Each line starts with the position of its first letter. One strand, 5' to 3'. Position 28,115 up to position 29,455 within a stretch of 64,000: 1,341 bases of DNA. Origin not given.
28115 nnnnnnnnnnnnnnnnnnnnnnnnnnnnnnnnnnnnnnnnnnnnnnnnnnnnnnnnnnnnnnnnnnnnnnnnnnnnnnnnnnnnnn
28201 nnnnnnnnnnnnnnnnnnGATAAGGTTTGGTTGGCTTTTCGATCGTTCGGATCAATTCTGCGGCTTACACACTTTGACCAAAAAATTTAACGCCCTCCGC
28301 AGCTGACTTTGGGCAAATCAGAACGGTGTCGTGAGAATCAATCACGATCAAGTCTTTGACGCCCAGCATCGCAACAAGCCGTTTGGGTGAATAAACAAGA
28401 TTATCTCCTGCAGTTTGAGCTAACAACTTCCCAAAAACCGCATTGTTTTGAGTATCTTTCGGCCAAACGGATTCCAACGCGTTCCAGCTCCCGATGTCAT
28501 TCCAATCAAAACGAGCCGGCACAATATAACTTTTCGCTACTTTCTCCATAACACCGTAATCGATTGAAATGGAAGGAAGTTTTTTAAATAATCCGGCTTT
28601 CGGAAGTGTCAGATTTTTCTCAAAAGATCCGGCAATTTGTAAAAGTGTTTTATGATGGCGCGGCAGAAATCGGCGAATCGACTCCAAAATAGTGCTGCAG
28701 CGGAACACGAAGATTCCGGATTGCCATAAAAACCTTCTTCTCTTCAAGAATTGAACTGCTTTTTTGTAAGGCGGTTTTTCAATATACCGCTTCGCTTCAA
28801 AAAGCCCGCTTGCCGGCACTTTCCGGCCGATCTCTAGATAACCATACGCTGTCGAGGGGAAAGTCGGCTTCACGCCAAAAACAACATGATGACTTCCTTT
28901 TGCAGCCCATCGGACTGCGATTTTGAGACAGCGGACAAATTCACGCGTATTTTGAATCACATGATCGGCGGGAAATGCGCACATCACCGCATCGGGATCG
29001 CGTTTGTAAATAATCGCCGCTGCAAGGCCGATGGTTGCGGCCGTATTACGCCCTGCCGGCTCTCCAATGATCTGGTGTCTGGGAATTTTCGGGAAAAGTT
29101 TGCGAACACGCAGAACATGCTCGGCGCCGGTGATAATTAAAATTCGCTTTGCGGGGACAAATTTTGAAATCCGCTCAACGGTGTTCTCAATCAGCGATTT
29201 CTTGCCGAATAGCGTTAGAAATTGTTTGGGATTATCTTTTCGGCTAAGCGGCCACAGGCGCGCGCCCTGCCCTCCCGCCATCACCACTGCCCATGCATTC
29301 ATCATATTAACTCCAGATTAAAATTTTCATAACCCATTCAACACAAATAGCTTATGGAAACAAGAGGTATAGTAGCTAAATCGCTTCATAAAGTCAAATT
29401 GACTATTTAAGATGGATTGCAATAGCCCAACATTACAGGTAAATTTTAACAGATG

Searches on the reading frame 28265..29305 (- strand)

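Call 78: search_protein_families(library=pfam, proteins=[window:28265-29305:-], max_evalue=0.00001)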
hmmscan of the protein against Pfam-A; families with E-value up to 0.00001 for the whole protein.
window:28265-29305:- (346 aa): 3 families
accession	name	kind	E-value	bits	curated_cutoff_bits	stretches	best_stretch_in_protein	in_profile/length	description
PF00483.29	NTP_transferase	-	7e-34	117.9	21.2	1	6-286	2-244/245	Nucleotidyl transferase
PF22640.1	ManC_GMP_beta-helix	-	2e-12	47.3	27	1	301-340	10-49/55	MannoseP isomerase/GMP-like beta-helix domain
PF12804.13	NTP_transf_3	-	1.5e-06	29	27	1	6-116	1-97/160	MobA-like NTP transferase domain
